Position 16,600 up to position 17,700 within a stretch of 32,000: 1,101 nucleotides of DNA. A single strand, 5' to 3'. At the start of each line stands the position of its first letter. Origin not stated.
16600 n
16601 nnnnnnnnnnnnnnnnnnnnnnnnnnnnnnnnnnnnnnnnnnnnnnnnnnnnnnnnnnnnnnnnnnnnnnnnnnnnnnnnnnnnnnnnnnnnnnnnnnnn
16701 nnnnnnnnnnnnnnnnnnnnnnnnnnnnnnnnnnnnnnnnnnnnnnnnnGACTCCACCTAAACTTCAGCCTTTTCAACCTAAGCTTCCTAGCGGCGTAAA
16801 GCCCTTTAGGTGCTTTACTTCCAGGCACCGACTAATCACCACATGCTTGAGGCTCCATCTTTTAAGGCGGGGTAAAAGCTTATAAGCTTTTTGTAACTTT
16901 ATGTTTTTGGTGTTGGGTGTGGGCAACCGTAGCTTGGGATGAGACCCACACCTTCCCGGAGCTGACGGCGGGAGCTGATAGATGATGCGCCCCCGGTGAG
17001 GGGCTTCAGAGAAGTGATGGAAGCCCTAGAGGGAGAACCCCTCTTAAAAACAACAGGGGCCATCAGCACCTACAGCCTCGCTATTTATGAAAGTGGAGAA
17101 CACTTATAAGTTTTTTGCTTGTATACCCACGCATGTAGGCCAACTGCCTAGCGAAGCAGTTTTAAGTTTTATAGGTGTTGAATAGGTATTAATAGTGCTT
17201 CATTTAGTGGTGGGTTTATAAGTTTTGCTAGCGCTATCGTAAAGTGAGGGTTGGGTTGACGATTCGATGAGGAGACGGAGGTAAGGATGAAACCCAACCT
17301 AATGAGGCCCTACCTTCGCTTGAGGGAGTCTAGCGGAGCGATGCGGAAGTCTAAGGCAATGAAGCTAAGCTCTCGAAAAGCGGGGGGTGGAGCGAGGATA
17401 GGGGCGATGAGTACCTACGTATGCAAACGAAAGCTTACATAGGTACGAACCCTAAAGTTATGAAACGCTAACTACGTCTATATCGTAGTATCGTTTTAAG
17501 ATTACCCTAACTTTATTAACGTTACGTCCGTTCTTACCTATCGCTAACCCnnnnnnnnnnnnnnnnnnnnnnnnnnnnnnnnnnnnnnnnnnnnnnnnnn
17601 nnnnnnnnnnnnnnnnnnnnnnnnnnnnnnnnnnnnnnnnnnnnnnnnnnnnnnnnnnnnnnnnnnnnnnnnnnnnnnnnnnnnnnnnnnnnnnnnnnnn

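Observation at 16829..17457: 629-bp spacer with no ORF of 60 aa or more breaks the tightly packed RNAP/ribosomal-protein cluster between nusA and rps12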

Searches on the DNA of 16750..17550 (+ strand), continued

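Call 77: search_with_rna_model(model_id=R1, sources=[L120], max_evalue=10, show_alignments=2, filters=off)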
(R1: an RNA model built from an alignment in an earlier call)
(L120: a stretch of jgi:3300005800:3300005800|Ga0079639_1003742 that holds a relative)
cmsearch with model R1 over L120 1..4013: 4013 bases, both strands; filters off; matches with E-value up to 10: 20.
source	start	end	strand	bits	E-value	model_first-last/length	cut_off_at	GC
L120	809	1002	+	89.9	1.3e-24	1-217/217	no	0.52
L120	889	939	-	5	0.26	85-135/217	no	0.59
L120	3042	3059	-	4.4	0.39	181-198/217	no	0.28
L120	1978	2001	-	3.4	0.71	178-201/217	no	0.46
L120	137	164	+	2.1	1.7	23-50/217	no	0.5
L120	3042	3095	+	1.7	2.1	11-59/217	no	0.35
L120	3973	3993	+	1.7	2.2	179-200/217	no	0.29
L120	3613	3641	+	1.4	2.6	174-205/217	no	0.38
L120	2494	2511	-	1.3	2.7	28-45/217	no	0.33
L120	527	561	+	1.2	2.8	18-52/217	no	0.43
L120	2065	2079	-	1.1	3.1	31-45/217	no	0.4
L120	1185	1266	-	0.7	4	1-217/217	no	0.34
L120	2524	2648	+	0.6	4.4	1-217/217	no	0.42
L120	3444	3469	-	0.3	5.3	99-124/217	no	0.31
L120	3278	3288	-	0.1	5.9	1-217/217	no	0.18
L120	2982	3005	+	-0.1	6.6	24-48/217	no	0.38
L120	2693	2730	-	-0.2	7.1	92-129/217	no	0.29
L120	1796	1842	-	-0.7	9.4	16-54/217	no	0.36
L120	3395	3431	-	-0.7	9.5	172-208/217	no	0.41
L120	1412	1430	+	-0.7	9.7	1-217/217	no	0.32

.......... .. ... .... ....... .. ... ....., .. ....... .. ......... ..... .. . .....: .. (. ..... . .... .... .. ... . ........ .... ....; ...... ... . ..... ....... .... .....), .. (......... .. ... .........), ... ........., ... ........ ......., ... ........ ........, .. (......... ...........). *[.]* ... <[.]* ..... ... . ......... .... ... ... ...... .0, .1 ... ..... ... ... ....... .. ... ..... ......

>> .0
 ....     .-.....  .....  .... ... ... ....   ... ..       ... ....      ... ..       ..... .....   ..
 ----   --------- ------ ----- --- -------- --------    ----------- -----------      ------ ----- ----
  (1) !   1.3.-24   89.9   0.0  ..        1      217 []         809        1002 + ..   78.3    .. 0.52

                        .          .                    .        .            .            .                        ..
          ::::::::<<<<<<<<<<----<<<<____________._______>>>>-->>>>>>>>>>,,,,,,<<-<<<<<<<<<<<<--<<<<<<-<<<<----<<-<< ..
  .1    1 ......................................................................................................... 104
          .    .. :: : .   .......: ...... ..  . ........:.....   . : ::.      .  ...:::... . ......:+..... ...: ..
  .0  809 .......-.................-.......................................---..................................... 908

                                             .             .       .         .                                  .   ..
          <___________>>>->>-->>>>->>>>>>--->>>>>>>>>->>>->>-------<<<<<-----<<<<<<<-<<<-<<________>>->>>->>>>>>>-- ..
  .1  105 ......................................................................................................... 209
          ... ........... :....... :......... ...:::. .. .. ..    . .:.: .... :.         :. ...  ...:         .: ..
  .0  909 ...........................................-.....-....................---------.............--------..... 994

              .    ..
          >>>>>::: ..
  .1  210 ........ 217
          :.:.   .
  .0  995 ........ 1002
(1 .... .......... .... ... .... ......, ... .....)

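Call 81: search_rna_families(sources=[L118, L119, L120], threshold=evalue, max_evalue=0.1, show_alignments=2)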
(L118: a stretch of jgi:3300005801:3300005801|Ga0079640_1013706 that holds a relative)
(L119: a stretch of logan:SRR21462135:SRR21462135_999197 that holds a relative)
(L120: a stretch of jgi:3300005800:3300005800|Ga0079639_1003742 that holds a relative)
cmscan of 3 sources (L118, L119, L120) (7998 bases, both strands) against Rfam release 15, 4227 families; matches with E-value up to 0.1: 0.
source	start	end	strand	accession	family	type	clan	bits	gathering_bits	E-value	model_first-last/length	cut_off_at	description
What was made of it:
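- On Known structured RNAs (tRNA, RNase P incl. type T, SRP, 5S, group I/II introns, HEARO/omega RNAs, Hgc/SscA): L118-L120 give nothing at E<=0.1 (call 81).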

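Call 84: search_with_rna_model(model_id=R1, sources=[window, L117, L118, L119, L120], max_evalue=0.00001, make_alignment=true)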
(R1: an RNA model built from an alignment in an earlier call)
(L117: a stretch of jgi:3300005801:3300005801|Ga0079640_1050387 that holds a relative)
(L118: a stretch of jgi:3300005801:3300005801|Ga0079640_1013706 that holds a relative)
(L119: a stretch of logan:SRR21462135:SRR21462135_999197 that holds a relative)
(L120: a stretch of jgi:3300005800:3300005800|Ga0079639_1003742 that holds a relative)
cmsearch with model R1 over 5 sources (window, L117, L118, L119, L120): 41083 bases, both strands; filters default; matches with E-value up to 0.00001: 5.
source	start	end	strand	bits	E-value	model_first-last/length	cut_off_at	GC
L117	694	910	+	272.2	1.2e-73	1-217/217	no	0.51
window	17240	17456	+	271.9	1.3e-73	1-217/217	no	0.52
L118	1856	2075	+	260.8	1.5e-70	1-217/217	no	0.48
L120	809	1002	+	90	1.2e-23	1-217/217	no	0.52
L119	57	262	+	73.1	5.2e-19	1-217/217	no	0.5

Alignment A6: 5 matches aligned to the model, 258 columns, each read 5' to 3' on its own strand. Consensus structure (alignment columns), stored with it:
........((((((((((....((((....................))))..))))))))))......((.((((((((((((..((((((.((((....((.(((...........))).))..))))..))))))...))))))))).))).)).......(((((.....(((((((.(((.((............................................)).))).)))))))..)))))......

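Call 98: search_with_rna_model(model_id=R1, sources=[L121], max_evalue=0.01, show_alignments=1, filters=off)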
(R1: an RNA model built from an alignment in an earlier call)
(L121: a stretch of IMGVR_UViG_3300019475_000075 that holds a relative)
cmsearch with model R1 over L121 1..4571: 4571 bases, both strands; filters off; matches with E-value up to 0.01: 1.
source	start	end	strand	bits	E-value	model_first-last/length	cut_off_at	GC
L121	444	470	-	15.5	0.00039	98-124/217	no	0.44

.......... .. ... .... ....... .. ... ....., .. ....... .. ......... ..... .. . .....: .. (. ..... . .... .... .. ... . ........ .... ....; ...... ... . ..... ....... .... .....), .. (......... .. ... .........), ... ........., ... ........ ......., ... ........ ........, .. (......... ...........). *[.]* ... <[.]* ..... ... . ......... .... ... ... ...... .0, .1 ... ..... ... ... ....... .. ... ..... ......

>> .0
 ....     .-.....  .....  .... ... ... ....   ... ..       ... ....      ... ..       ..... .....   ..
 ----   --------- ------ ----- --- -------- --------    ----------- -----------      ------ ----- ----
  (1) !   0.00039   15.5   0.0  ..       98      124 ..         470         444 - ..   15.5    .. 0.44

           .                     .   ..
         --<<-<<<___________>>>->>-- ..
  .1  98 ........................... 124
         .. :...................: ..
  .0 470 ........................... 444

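Call 104: build_rna_model(alignment_id=A6)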
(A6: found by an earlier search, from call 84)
Model R2 built from alignment A6 (5 sequences, 258 columns); structure: stored with the alignment.
model positions 217; base pairs 60; branch points 2; effective number of sequences 1.11; information 0.589 bits per position. Calibrated on 0.2 Mb of random sequence (short: E-values are rough).
structure used (alignment columns):
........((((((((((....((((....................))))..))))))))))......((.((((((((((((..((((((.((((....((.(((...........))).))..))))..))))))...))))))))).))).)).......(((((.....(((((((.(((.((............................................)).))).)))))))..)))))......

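Call 105: search_with_rna_model(model_id=R2, source=window, filters=off, max_evalue=10, show_alignments=0)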
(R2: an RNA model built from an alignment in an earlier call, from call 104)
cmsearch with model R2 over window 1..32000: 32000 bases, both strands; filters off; matches with E-value up to 10: 28.
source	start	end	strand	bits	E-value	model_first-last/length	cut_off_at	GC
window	17240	17456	+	256.8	2.3e-74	1-217/217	no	0.52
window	17411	17446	-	15.2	0.0018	172-207/217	no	0.42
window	28490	28662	-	14.8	0.0023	1-217/217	no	0.43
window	30145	30291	-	14.2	0.0033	1-217/217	no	0.46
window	21935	22037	-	9.3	0.09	1-217/217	no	0.43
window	25589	25616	-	8.5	0.16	22-51/217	no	0.43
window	30487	30660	-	8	0.22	1-217/217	no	0.4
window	3483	3623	+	7.5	0.3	1-217/217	no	0.45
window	10576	10699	+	5.9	0.9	1-217/217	no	0.41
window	12646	12666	+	5.6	1.1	101-121/217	no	0.43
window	4809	4930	+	5.3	1.4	1-217/217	no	0.49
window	22753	22839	-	5.2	1.5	1-217/217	no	0.47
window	8950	9105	+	4.5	2.4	1-217/217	no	0.47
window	5477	5506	+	4.2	2.9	22-51/217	no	0.53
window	27041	27160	+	4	3.4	1-217/217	no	0.32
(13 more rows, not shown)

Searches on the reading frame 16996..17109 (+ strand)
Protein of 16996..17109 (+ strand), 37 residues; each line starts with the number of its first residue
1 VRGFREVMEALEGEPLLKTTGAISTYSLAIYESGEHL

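Call 39: find_encoding_contigs(protein=window:16996-17109:+, flank=3000, max_places=10)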
Protein window:16996-17109:+ (37 aa): no gene with exactly this product is on record in the collection.
